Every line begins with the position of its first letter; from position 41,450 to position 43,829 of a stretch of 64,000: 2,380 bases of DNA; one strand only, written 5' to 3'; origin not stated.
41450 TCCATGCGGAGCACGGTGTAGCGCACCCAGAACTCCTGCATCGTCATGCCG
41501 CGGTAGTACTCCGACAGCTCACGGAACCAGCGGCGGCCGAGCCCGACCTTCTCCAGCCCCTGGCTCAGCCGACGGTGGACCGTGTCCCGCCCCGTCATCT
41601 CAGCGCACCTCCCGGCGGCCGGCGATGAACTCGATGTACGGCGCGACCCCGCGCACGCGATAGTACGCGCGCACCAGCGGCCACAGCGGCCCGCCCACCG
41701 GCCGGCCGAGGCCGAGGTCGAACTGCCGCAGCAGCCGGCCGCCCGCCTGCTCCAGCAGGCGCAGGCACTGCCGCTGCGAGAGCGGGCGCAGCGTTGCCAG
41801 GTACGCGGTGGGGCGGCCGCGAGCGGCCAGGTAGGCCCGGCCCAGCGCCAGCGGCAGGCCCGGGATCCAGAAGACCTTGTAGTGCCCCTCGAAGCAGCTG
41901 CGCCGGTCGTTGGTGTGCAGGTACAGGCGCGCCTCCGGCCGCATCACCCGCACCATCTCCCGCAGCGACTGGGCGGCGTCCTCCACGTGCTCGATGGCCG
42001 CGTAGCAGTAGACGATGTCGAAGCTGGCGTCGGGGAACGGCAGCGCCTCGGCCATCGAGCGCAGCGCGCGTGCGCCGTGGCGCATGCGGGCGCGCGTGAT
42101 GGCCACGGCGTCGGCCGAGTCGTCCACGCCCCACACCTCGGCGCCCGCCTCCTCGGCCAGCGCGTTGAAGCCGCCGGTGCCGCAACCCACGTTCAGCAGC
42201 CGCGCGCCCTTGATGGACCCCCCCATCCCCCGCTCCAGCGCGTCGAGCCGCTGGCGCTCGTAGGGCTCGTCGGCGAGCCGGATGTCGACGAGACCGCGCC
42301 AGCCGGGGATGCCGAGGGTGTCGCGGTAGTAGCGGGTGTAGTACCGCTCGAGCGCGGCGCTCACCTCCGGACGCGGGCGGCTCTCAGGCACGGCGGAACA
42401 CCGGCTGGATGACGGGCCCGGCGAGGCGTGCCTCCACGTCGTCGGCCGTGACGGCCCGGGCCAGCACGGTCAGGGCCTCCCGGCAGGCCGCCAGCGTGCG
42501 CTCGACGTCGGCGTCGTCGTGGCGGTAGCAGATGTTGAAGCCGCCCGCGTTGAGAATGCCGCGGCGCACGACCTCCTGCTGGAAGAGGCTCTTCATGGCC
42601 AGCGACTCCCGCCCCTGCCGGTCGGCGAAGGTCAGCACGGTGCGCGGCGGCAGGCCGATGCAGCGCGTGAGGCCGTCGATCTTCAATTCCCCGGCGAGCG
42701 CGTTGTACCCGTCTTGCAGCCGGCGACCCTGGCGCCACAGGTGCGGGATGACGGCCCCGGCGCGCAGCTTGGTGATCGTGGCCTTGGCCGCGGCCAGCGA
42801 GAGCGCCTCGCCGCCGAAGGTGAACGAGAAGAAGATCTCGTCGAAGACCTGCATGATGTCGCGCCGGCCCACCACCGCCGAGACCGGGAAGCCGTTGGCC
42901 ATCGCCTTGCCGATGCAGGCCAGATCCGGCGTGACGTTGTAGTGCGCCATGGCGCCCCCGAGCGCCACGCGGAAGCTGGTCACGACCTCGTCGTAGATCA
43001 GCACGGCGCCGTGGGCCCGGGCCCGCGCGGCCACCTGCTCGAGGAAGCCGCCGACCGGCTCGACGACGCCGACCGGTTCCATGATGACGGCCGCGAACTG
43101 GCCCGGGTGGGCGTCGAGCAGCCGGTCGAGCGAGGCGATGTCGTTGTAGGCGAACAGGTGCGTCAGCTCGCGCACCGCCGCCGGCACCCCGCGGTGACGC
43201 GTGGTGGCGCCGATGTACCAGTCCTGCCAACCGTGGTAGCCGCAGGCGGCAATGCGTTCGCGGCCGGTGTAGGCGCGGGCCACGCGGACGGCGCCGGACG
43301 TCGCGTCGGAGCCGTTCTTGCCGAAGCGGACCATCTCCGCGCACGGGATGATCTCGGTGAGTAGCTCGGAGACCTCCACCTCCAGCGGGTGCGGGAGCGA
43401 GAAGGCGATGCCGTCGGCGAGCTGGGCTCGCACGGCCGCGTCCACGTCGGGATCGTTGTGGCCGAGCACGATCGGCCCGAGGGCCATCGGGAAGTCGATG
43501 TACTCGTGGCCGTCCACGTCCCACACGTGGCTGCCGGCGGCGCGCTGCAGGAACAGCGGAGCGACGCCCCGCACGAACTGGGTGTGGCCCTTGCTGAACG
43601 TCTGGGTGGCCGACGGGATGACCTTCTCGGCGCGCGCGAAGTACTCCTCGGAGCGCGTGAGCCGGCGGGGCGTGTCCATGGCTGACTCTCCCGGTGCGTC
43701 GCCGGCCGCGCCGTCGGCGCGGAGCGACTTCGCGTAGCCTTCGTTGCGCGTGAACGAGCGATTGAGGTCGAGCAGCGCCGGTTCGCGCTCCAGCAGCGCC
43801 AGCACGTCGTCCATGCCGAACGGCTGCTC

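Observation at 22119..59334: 37-kb, 33-gene single-strand glycan locus combining nonulosonic-acid, dideoxyhexose, radical-SAM and methylation chemistry with an ABC-flippase/ligase assembly logic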

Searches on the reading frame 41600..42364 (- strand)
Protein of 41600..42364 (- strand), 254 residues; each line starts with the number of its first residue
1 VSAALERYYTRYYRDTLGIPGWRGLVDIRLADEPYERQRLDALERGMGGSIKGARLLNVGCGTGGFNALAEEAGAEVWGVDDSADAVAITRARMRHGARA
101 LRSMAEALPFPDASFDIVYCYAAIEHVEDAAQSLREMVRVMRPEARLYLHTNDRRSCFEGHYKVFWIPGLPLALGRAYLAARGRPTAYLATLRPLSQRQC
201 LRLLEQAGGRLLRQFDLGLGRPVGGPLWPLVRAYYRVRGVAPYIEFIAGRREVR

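Call 7: search_protein_families(library=pfam, proteins=[window:41600-42364:-], max_evalue=0.001)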
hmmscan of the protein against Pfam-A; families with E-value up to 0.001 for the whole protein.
window:41600-42364:- (254 aa): 9 families
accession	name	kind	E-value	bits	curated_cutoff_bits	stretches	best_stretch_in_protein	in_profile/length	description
PF08241.18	Methyltransf_11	-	2.9e-22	79.6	21.2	1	57-148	1-94/95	Methyltransferase domain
PF13649.12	Methyltransf_25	-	7.4e-18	65.5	27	1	57-143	2-95/97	Methyltransferase domain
PF13847.12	Methyltransf_31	-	8.1e-13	48.7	27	1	52-153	3-113/145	Methyltransferase domain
PF13489.12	Methyltransf_23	-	9.9e-13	48.6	27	1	50-169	20-124/164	Methyltransferase domain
PF08242.18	Methyltransf_12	-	1.7e-12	48.4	30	1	57-147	1-98/98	Methyltransferase domain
PF01209.24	Ubie_methyltran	-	3.4e-10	40.1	20.1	1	49-151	44-153/233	ubiE/COQ5 methyltransferase family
PF07021.18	MetW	-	1.4e-05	25.3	21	1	52-142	13-103/193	Methionine biosynthesis protein MetW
PF03141.22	Methyltransf_29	-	0.00016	20.9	23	1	55-145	120-213/506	Putative S-adenosyl-L-methionine-dependent methyltransferase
PF02353.26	CMAS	-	0.00022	21.1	27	1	52-152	62-167/273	Mycolic acid cyclopropane synthetase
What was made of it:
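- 41600..42364 (-): SAM methyltransferase MT1. Pfam Methyltransf_11/25 (call 7).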

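Call 52: search_protein_families(library=ncbifam, proteins=[window:41600-42364:-], max_evalue=0.000001)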
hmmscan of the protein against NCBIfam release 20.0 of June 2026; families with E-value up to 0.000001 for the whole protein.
window:41600-42364:- (254 aa): 22 families
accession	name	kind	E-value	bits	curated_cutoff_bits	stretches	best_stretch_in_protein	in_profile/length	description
NF045667.1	MTase_DVU1556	equivalog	9.5e-19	67.7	155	1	52-149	22-119/213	DVU_1556 family methyltransferase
TIGR01934.1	MenG_MenH_UbiE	subfamily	2e-14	53.4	158.35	1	52-164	39-158/223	ubiquinone/menaquinone biosynthesis methyltransferase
TIGR01983.1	UbiG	equivalog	6.2e-13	48.6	102.95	1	49-154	46-156/228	bifunctional 2-polyprenyl-6-hydroxyphenol methylase/3-demethylubiquinol 3-O-methyltransferase UbiG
NF007610.0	PRK10258.1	equivalog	7.8e-13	48.3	342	1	37-151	28-140/251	malonyl-ACP O-methyltransferase BioC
NF001244.0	PRK00216.1-5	equivalog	4.5e-12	45.8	216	1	51-148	47-152/236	bifunctional demethylmenaquinone methyltransferase/2-methoxy-6-polyprenyl-1,4-benzoquinol methylase UbiE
NF043040.1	corrin_prot_MT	hypoth_equivalog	1.4e-11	44.3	180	1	39-149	26-147/216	corrinoid protein-associated methyltransferase CpaM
NF001241.0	PRK00216.1-2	equivalog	1.7e-10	40.9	327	1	52-165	51-165/231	demethylmenaquinone methyltransferase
TIGR02752.1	MenG_heptapren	equivalog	3.9e-10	39.7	419.85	1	52-147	45-147/231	demethylmenaquinone methyltransferase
NF047649.1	MTase_UXPK_star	exception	4.8e-10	38.9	460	1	51-149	76-181/283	methyltransferase/UXPK-star double selenoprotein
NF001240.0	PRK00216.1-1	equivalog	5.3e-10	38.8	378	1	51-151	62-170/251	bifunctional demethylmenaquinone methyltransferase/2-methoxy-6-polyprenyl-1,4-benzoquinol methylase UbiE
NF041537.1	ArsM_AhpD_UU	exception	6.6e-10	38.3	510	1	48-149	72-180/345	arsenite methyltransferase/AhpD domain selenoprotein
NF001243.0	PRK00216.1-4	equivalog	7.4e-10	38.6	235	1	52-147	47-149/237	demethylmenaquinone methyltransferase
NF045825.1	FAmtase_mtf2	equivalog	1.2e-09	37.8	400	1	50-154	56-162/248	fatty-acid O-methyltransferase Mtf2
TIGR02072.1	BioC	equivalog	1e-08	35.3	184.95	1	50-149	32-132/244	malonyl-ACP O-methyltransferase BioC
NF045823.1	PthPhpthDimycoMt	equivalog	1.7e-08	34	300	1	50-151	64-167/256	phthiotriol/phenolphthiotriol dimycocerosates methyltransferase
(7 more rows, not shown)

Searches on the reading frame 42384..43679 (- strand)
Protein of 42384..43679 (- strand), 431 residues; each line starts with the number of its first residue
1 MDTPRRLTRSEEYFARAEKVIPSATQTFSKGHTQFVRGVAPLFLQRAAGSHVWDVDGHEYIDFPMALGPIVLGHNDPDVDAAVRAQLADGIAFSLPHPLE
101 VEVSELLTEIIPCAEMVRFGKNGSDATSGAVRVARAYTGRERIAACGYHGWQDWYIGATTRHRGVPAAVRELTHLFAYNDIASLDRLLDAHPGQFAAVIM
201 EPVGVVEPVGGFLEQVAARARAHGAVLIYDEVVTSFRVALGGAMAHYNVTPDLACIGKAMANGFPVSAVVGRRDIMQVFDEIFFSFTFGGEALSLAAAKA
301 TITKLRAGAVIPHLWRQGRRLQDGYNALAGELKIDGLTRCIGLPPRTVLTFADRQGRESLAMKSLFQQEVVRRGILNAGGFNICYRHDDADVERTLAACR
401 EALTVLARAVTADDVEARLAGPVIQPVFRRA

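Call 88: search_solved_structures(query=window:42384-43679:-, max_evalue=1e-25, show_alignments=1)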
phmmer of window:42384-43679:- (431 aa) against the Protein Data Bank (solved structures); distinct sequences matched with E-value up to 1e-25: 43.
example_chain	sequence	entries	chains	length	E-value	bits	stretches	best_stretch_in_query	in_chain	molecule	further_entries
6w80_A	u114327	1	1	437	1.3e-61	212.4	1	9-403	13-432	Glutamate-1-semialdehyde 2,1-aminomutase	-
5i92_A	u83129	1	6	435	1.9e-60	208.6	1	6-402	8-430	Glutamate-1-semialdehyde 2,1-aminomutase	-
4e77_A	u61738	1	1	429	9.1e-60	206.4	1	7-336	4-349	Glutamate-1-semialdehyde 2,1-aminomutase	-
2hoy_A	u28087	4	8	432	3.9e-58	201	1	3-404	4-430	Glutamate-1-semialdehyde 2,1-aminomutase (GSAM) apo-form | Glutamate-1-semialdehyde 2,1-aminomutase (GSAM) pmp-form | Glutamate-1-semialdehyde 2,1-aminomutase (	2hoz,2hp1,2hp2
2gsa_A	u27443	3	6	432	7.3e-58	200.1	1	3-404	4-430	GLUTAMATE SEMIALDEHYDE AMINOTRANSFERASE | PROTEIN (GLUTAMATE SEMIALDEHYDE AMINOTRANSFERASE)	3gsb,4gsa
3fq8_A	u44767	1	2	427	1e-57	199.6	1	8-404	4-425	Glutamate-1-semialdehyde 2,1-aminomutase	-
2e7u_A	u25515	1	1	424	1.5e-57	199.1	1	10-403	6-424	Glutamate-1-semialdehyde 2,1-aminomutase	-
3fq7_A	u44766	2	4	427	1.9e-57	198.8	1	8-404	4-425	Glutamate-1-semialdehyde 2,1-aminomutase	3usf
3fqa_A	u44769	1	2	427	1.9e-57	198.7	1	8-404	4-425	Glutamate-1-semialdehyde 2,1-aminomutase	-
2cfb_A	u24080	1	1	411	1.8e-56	195.5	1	38-404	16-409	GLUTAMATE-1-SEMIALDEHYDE 2,1-AMINOMUTASE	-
3k28_A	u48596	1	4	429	8.3e-56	193.3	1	8-405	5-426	Glutamate-1-semialdehyde 2,1-aminomutase 2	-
5hdm_A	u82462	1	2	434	3.9e-54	187.8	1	7-325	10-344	Glutamate-1-semialdehyde 2,1-aminomutase 1, chloroplastic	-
3l44_A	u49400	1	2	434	5.7e-54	187.3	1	8-342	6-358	Glutamate-1-semialdehyde 2,1-aminomutase 1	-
3bs8_A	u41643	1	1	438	7.9e-51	176.9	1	7-334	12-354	Glutamate-1-semialdehyde 2,1-aminomutase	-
2epj_A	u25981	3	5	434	5.1e-48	167.7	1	39-310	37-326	Glutamate-1-semialdehyde 2,1-aminomutase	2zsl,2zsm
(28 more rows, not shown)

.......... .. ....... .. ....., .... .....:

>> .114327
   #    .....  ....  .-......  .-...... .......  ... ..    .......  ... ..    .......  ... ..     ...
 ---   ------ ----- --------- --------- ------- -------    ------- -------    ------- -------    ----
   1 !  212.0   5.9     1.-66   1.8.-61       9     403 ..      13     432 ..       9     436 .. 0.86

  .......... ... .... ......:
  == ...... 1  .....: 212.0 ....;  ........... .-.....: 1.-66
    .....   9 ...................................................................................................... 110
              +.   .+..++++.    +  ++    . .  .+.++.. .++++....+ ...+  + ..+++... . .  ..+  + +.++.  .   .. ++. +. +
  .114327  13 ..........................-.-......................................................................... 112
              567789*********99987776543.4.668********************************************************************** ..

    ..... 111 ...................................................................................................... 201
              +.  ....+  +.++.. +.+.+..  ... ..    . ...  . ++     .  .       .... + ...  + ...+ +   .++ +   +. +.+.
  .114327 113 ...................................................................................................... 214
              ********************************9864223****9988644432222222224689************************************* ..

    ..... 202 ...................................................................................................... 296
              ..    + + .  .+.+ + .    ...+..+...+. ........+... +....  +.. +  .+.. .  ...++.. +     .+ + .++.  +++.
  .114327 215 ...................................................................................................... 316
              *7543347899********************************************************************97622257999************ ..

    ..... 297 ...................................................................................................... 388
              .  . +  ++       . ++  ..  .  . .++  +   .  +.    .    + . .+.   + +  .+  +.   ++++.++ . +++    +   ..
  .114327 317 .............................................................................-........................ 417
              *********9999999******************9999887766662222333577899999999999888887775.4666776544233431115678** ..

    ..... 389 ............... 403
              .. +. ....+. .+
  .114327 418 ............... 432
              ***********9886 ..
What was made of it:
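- The AT domain keeps its PLP lysine and is related to sugar C-6' aminotransferases (call 88).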
